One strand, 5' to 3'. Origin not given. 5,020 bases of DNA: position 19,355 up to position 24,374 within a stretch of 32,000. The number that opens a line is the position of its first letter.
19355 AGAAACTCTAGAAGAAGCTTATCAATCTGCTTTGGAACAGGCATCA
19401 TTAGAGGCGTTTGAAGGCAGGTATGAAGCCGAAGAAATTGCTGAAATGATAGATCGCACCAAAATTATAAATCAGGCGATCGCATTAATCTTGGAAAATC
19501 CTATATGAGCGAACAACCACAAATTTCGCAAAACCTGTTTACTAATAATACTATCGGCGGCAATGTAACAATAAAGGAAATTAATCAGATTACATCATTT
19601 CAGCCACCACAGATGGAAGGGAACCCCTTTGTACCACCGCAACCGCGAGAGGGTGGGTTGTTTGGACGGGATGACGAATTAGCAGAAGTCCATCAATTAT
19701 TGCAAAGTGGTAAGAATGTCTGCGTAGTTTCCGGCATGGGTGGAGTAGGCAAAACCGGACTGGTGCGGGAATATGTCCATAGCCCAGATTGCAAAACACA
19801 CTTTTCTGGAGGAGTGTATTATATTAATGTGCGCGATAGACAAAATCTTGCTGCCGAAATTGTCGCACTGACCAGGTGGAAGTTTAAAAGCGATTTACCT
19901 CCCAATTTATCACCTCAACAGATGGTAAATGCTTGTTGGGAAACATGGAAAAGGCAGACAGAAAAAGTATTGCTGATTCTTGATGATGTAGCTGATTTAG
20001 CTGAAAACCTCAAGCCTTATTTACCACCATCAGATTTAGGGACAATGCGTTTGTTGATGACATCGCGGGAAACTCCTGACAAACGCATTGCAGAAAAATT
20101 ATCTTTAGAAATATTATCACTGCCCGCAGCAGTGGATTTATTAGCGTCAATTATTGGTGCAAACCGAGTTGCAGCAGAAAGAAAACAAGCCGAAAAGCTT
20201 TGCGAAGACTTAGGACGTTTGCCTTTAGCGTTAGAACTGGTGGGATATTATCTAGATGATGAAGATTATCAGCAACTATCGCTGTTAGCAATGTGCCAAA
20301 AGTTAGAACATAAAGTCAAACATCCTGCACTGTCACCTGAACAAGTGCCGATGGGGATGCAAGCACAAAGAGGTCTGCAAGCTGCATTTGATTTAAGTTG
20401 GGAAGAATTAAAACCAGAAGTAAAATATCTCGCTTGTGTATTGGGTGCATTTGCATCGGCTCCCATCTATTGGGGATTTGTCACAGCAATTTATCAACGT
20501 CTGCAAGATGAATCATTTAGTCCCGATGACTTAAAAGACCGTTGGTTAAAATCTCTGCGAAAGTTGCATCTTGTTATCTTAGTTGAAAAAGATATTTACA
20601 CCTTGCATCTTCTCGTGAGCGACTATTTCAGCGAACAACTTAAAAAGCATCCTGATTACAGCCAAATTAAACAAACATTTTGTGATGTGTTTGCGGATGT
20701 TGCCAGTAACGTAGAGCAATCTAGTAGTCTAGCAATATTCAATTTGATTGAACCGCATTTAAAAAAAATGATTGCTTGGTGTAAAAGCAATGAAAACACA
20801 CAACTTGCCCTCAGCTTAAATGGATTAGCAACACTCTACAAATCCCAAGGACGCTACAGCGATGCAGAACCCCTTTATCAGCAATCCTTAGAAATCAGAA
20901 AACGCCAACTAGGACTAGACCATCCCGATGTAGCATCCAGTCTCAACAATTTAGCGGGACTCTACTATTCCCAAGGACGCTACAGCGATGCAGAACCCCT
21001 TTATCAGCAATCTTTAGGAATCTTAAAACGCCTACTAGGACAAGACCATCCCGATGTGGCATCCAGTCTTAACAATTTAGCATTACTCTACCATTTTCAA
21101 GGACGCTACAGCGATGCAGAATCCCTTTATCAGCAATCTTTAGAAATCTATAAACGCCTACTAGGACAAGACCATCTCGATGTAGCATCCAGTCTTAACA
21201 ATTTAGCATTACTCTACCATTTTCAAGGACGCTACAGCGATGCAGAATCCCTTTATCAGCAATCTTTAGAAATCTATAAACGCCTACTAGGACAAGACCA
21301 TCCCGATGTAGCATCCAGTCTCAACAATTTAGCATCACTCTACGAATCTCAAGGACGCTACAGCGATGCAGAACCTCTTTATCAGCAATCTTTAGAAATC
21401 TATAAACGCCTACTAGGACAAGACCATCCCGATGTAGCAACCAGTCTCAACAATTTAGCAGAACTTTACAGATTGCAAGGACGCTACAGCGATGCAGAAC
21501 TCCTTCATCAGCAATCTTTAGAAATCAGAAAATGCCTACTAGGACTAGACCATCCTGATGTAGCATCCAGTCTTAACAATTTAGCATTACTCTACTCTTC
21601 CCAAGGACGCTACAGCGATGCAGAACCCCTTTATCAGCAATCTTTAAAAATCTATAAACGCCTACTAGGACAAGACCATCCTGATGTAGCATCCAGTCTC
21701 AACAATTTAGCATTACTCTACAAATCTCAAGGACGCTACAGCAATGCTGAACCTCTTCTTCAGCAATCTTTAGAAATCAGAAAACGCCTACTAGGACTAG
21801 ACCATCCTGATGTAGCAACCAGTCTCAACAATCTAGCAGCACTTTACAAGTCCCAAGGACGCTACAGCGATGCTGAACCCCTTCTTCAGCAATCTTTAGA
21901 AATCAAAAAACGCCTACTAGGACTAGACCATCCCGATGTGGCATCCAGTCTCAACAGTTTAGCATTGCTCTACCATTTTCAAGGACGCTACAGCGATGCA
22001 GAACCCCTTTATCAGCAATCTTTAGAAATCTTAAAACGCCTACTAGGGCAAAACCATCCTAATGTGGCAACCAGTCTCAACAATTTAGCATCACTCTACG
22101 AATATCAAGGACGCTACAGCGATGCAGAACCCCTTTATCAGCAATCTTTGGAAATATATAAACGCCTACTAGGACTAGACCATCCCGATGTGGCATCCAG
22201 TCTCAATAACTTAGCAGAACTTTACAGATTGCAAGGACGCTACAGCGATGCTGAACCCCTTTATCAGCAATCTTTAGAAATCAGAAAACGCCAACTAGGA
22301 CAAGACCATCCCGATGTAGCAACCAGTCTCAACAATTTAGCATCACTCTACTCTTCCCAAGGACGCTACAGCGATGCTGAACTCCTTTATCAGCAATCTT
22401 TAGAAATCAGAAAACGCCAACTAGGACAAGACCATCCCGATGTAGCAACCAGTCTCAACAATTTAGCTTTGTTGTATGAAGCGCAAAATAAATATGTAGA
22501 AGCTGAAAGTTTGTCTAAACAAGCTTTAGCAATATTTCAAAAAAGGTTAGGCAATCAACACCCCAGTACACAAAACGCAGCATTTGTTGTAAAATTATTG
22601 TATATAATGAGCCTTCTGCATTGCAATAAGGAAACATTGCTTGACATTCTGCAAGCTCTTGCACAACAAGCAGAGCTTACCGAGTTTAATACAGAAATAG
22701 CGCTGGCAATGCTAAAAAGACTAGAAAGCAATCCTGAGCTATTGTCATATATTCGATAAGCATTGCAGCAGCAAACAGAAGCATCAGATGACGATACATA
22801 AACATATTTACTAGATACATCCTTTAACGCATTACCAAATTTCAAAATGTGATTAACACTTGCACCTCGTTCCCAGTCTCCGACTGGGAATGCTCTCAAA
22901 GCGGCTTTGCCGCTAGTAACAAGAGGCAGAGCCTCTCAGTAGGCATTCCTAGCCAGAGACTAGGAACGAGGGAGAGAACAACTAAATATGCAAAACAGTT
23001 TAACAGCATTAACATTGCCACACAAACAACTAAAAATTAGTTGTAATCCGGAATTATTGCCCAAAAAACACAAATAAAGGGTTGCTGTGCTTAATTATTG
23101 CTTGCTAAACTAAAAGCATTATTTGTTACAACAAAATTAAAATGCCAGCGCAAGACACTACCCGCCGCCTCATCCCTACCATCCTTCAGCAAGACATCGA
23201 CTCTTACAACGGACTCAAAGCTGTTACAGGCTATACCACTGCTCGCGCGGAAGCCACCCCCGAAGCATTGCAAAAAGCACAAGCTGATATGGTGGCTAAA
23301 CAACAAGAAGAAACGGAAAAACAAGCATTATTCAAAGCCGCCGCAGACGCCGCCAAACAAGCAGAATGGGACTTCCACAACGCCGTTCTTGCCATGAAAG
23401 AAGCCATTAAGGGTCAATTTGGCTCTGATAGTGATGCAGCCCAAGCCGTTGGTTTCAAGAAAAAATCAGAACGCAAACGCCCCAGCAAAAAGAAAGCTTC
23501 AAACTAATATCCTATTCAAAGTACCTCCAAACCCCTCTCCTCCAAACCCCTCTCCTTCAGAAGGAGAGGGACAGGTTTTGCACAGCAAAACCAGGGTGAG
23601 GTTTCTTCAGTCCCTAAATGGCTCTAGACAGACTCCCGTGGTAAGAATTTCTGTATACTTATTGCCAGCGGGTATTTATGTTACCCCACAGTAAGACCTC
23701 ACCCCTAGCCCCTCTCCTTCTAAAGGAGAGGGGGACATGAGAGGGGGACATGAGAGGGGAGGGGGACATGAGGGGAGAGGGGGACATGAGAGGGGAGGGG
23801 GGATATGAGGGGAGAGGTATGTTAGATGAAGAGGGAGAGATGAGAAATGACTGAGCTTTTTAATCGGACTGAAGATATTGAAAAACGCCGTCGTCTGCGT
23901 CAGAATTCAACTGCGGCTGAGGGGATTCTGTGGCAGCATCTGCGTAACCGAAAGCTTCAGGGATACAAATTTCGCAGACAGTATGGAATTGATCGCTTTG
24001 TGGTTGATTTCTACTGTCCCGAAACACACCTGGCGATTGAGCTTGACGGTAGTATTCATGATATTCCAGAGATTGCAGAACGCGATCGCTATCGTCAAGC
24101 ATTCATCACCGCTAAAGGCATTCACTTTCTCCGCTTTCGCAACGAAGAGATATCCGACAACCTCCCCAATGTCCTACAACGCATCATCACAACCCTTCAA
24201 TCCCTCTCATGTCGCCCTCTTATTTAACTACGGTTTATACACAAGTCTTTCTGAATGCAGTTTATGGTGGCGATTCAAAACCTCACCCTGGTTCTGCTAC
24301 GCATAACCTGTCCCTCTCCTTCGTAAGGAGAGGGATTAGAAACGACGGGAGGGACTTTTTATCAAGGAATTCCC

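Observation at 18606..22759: Coupled three-gene module: small hydrophobic-N-terminus protein, DUF29-like protein and NB-ARC/TPR STAND NTPase (candidate NLR-type conflict or cell-death system)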

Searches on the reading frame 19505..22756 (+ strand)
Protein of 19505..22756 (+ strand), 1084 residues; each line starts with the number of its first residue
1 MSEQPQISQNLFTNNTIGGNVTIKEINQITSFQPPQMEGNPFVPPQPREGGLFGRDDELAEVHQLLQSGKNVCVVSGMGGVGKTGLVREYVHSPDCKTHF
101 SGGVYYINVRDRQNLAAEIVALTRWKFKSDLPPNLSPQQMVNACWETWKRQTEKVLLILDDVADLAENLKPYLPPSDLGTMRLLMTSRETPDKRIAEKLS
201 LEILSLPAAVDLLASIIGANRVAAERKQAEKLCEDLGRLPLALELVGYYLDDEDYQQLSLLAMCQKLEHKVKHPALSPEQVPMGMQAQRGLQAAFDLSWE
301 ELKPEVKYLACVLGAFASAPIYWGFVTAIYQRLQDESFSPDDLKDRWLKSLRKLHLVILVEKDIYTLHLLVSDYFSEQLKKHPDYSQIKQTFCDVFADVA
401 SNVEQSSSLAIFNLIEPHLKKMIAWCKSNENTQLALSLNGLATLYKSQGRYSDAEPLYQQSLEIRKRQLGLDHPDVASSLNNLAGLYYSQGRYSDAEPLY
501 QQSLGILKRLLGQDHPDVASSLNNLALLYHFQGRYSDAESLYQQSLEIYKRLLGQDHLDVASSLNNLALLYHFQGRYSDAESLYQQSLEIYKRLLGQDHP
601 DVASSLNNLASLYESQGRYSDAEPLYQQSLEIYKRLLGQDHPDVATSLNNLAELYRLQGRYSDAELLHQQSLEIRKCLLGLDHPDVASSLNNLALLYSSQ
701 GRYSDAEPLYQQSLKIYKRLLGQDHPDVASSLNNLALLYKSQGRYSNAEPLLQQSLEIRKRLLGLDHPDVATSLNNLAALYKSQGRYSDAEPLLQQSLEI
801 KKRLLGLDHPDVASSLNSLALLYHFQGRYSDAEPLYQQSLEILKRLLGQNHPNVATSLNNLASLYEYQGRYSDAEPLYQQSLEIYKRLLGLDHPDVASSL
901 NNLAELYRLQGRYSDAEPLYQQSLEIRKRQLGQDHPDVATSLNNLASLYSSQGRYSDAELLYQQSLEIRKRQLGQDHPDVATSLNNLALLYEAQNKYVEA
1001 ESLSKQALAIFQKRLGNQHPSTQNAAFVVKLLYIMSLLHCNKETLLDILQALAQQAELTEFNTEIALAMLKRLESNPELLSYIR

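Call 3: search_protein_families(library=pfam, proteins=[window:19505-22756:+], max_evalue=1)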
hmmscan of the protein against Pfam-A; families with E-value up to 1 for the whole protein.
window:19505-22756:+ (1084 aa): 42 families (the best 25 are shown)
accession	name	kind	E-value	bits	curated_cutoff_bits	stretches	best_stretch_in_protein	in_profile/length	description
PF13424.12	TPR_12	-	1e-228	740.6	30.1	12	854-928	2-76/77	Tetratricopeptide repeat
PF13374.12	TPR_10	-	1e-213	686.7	27.5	14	686-727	1-42/42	Tetratricopeptide repeat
PF24885.1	TPR_NPHP3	-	5.7e-145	481.4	100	7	921-1024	123-225/239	Nephrocystin-3 TPR domain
PF13176.12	TPR_7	-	1.1e-85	274.9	27.9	14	899-930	1-32/36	Tetratricopeptide repeat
PF00515.34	TPR_1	-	4.9e-83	270.3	27.8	14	687-717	1-31/34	Tetratricopeptide repeat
PF07719.23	TPR_2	-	6.2e-62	201.1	27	14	856-886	2-32/34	Tetratricopeptide repeat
PF13432.12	TPR_16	-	2.5e-51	172.1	32.7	12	861-925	3-59/65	Tetratricopeptide repeat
PF13181.12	TPR_8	-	1.3e-45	150.1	25.7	11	729-759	1-31/34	Tetratricopeptide repeat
PF13431.12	TPR_17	-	1.2e-38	128.5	24.4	10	893-917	9-33/34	Tetratricopeptide repeat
PF17874.7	TPR_MalT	-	7.1e-36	124.6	45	4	424-549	68-191/336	MalT-like TPR region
PF14559.12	TPR_19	-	7.3e-29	100.3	25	10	447-502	3-50/68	Tetratricopeptide repeat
PF13428.12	TPR_14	-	3.8e-28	95.5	23.5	1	609-633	7-31/44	Tetratricopeptide repeat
PF07721.20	TPR_4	-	4.4e-23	79.9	27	0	521-544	3-26/26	Tetratricopeptide repeat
PF23938.1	DUF7273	-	1.6e-19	70.3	31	0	643-680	11-48/65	Domain of unknown function (DUF7273)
PF04212.24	MIT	-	1.8e-11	44.4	30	0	603-638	4-39/66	MIT (microtubule interacting and transport) domain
PF00931.28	NB-ARC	-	2.3e-11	43.9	23.5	1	61-254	7-209/248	NB-ARC domain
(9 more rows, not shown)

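Call 4: search_protein_families(library=padloc, proteins=[window:19505-22756:+], max_evalue=1)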
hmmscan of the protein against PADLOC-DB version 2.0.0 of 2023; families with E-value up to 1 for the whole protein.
window:19505-22756:+ (1084 aa): 2 families
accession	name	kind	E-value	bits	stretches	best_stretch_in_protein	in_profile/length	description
PDLC01169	TPR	-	3.7e-44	149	7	878-1021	89-228/252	TPR repeats containing protein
PDLC02169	Avs4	-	0.0034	12.7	1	62-95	199-233/1570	-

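Call 5: search_protein_families(library=ncbifam, proteins=[window:19505-22756:+], max_evalue=1)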
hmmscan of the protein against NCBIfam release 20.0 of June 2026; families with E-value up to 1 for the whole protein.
window:19505-22756:+ (1084 aa): 25 families
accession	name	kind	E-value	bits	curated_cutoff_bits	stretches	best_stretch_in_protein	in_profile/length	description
NF040586.1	FxSxx_TPR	equivalog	1e-135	454.2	300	4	607-864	476-733/830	FxSxx-COOH system tetratricopeptide repeat protein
NF053617.1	SARPRegAfsRStmc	equivalog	5e-55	186.9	1430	6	71-249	321-497/986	SARP-family global regulator AfsR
NF041717.1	HaaA_phane_TPR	equivalog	2.2e-41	141.9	1125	3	423-802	499-863/882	cyclophane-containing RiPP biosynthesis TPR protein HaaT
NF053520.1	HK_Porph_FimS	equivalog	1.1e-35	123.1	600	5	520-651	85-210/618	sensor histidine kinase FimS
NF002725.1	PRK02603.1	equivalog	8.5e-33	113.8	143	6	439-547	41-134/173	photosystem I assembly protein Ycf3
NF033920.0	C39_PA2778_fam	equivalog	3.4e-20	72.5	150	6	933-1010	184-253/255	PA2778 family cysteine peptidase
NF033762.1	social_mot_Tgl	equivalog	1.2e-19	70.7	225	7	808-883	60-128/252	social motility TPR repeat lipoprotein Tgl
TIGR02521.1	type_IV_pilW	equivalog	1.3e-19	70.7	154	8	775-965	35-195/234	type IV pilus biogenesis/stability protein PilW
NF033758.1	gliding_GltE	equivalog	8.1e-13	48.1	225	5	559-664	84-173/411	adventurous gliding motility TPR repeat lipoprotein GltE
NF053607.1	CHU_0125_OmpA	equivalog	5.3e-11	41.7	620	2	869-970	28-118/639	CHU_0125 family OmpA-like outer membrane integrity protein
NF041399.1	XopAD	subfamily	1.3e-10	39.2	2000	1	381-1008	256-859/2133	XopAD/skwp family type III secretion system effector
NF008131.0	PRK10879.1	equivalog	9.9e-10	37.8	465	2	428-466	109-147/438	Xaa-Pro aminopeptidase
NF006607.0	PRK09169.1-1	subfamily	1.1e-09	35.6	4152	1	466-1006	293-833/2974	hypothetical protein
NF006608.0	PRK09169.1-2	subfamily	7.3e-08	29.9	2775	2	643-1080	321-735/2319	hypothetical protein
NF008756.0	PRK11788.1-4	equivalog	2.1e-06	27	474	2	635-880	60-274/389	lipopolysaccharide assembly protein LapB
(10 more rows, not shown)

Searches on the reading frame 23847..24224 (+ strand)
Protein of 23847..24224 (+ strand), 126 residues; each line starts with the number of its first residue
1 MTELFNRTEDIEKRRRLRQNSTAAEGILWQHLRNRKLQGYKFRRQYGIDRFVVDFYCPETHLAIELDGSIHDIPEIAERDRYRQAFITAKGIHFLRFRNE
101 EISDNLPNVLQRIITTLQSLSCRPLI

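Call 91: search_protein_families(library=pfam, proteins=[window:23847-24224:+], max_evalue=0.001)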
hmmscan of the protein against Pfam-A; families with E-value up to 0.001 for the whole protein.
window:23847-24224:+ (126 aa): 2 families
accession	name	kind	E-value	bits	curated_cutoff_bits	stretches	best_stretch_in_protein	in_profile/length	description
PF04480.18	DUF559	-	5.8e-33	113.5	20.6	1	13-117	6-108/109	Protein of unknown function (DUF559)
PF18741.7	MTES_1575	-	8.5e-10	39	38.2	1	38-117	12-96/96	REase_MTES_1575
